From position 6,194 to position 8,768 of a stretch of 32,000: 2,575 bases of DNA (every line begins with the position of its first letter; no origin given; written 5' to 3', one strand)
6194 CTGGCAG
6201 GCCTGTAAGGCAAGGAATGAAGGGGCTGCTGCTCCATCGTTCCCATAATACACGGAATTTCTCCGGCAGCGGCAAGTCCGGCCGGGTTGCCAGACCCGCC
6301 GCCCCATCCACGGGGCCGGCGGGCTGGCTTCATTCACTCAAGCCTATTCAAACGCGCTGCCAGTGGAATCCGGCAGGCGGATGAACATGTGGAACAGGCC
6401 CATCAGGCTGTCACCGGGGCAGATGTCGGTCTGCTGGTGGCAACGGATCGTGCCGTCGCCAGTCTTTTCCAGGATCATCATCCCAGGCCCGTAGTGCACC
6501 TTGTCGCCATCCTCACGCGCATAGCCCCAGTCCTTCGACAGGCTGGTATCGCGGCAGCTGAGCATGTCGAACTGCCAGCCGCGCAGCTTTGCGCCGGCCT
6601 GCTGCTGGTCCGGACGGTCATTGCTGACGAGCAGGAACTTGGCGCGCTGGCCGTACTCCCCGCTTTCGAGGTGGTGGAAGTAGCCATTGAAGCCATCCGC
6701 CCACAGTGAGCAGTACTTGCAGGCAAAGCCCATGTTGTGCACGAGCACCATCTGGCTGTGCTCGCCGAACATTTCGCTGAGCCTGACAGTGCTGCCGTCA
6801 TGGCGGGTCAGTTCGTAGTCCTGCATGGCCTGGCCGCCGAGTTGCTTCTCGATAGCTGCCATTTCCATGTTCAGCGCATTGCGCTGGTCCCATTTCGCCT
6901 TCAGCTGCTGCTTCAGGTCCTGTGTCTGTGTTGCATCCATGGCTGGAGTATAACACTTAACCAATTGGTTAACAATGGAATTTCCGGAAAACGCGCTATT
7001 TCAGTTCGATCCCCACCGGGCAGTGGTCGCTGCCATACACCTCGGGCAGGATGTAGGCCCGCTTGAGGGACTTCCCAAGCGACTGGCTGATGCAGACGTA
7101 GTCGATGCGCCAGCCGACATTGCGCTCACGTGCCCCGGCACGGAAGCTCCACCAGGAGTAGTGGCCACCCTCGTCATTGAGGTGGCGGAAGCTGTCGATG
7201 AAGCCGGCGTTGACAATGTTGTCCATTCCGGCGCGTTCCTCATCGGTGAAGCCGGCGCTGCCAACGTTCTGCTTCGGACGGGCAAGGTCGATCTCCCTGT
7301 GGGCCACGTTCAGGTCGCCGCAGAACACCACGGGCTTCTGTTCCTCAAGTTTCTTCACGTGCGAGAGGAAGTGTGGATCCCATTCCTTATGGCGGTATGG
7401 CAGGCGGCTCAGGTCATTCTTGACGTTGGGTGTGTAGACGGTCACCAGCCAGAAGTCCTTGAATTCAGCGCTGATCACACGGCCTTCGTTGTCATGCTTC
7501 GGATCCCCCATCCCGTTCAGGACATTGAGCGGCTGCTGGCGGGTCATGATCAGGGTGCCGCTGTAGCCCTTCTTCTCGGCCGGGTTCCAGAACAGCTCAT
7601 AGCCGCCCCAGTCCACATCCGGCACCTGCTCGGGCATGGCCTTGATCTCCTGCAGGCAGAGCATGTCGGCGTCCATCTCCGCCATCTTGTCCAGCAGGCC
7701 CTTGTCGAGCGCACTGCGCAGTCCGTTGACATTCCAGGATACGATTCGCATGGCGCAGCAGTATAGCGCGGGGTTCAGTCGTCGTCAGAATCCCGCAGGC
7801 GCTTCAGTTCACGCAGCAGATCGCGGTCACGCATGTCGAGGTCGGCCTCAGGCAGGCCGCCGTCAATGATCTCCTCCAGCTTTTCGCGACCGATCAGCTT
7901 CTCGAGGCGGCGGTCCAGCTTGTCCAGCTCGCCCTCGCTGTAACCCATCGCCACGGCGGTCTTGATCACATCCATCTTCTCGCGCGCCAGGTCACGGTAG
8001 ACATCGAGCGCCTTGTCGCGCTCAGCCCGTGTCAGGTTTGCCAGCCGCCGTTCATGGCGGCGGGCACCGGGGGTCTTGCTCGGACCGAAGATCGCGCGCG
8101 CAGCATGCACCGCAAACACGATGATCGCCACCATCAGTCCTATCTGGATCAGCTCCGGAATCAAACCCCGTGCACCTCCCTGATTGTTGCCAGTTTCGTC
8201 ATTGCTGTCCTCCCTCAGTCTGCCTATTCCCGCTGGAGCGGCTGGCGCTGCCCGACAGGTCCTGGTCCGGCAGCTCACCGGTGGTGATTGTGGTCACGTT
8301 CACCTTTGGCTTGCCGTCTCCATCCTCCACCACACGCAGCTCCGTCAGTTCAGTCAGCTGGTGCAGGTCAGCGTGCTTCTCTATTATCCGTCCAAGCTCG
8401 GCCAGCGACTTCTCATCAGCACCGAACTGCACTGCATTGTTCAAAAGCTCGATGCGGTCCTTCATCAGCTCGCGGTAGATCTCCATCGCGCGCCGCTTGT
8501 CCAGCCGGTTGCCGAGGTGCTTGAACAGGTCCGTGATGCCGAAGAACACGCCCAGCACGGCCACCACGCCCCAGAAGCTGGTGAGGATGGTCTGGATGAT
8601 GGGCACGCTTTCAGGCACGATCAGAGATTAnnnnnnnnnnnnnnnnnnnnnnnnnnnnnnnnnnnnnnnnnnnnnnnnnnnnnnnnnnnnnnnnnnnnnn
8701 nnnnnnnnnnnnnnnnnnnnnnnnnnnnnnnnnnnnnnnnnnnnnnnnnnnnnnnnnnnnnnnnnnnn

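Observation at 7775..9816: Tandem array of five paralogous bitopic membrane proteins with a conserved cytoplasmic helical motif and acidic-then-basic tails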

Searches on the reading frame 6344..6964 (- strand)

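Call 9: search_protein_families(library=pfam, proteins=[window:6344-6964:-], max_evalue=0.001)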
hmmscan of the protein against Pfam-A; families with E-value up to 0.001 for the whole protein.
window:6344-6964:- (206 aa): 3 families
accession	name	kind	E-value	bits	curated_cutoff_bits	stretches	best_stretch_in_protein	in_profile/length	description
PF05988.18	DUF899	-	6.9e-11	42.6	27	1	47-169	46-177/224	Bacterial protein of unknown function (DUF899)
PF00578.27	AhpC-TSA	-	7.6e-09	36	26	1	44-168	2-118/124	AhpC/TSA family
PF08534.16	Redoxin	-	0.00048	20.4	26.6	1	44-151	3-108/148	Redoxin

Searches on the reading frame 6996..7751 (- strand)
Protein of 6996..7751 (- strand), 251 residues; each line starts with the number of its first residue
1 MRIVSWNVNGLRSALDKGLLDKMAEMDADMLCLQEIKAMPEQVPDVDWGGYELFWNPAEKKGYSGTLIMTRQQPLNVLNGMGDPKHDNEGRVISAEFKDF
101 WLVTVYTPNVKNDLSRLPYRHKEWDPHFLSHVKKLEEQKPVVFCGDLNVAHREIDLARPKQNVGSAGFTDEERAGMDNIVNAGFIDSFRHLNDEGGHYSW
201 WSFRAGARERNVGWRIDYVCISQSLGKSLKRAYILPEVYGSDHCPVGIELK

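Call 9: search_protein_families(library=pfam, proteins=[window:6996-7751:-], max_evalue=0.001)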
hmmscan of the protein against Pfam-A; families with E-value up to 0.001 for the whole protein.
window:6996-7751:- (251 aa): 1 family
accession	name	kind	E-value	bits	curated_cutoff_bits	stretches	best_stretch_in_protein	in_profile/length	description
PF03372.29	Exo_endo_phos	-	3.6e-28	99.2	24.5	1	4-243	1-225/225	Endonuclease/Exonuclease/phosphatase family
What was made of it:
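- Checked: The downstream gene 6996-7751 is an ExoIII-type Exo_endo_phos protein (E 3.6e-28, call 9).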

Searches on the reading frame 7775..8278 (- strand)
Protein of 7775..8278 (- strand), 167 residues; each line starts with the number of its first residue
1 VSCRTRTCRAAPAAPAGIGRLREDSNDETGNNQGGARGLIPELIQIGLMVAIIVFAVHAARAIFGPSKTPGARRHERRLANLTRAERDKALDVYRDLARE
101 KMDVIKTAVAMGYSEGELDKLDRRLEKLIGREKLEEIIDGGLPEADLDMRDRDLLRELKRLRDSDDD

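Call 3: search_protein_families(library=pfam, proteins=[window:7775-8278:-], max_evalue=1)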
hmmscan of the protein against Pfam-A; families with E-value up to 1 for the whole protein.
window:7775-8278:- (167 aa): 0 families

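Call 4: search_protein_families(library=ncbifam, proteins=[window:7775-8278:-], max_evalue=1)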
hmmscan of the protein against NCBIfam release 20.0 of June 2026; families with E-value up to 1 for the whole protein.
window:7775-8278:- (167 aa): 1 family
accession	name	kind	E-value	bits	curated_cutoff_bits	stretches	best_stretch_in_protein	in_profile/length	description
NF008757.0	PRK11788.1-5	equivalog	0.098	11.8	363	1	75-135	39-102/388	lipopolysaccharide assembly protein LapB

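Call 20: search_protein_families(library=padloc, proteins=[window:7775-8278:-], max_evalue=1)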
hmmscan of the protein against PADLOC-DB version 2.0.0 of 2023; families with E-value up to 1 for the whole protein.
window:7775-8278:- (167 aa): 1 family
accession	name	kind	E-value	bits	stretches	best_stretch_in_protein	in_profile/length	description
PDLC04298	PDC-M02B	-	0.014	12.3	1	74-117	66-109/380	-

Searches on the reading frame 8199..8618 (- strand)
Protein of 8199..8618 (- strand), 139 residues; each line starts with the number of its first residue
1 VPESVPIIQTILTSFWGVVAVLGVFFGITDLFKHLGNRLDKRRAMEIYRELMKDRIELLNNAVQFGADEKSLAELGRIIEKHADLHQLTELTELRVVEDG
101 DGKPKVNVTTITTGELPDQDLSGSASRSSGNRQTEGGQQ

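Call 3: search_protein_families(library=pfam, proteins=[window:8199-8618:-], max_evalue=1)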
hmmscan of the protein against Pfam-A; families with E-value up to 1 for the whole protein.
window:8199-8618:- (139 aa): 1 family
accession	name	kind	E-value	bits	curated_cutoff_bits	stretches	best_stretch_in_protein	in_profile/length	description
PF18055.7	RPN6_N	-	0.018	15.8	26.5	1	40-92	8-58/117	26S proteasome regulatory subunit RPN6 N-terminal domain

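Call 4: search_protein_families(library=ncbifam, proteins=[window:8199-8618:-], max_evalue=1)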
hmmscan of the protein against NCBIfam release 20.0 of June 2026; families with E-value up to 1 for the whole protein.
window:8199-8618:- (139 aa): 0 families

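Call 20: search_protein_families(library=padloc, proteins=[window:8199-8618:-], max_evalue=1)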
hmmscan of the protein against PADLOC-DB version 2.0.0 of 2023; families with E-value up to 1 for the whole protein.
window:8199-8618:- (139 aa): 0 families

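Call 64: search_protein_families(library=phrogs, proteins=[window:8199-8618:-], max_evalue=0.1)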
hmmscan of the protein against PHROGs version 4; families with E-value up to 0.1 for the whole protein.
window:8199-8618:- (139 aa): 1 family
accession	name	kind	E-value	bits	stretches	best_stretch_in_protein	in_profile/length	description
phrog_8555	-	unknown function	0.098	14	0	45-79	9-42/61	-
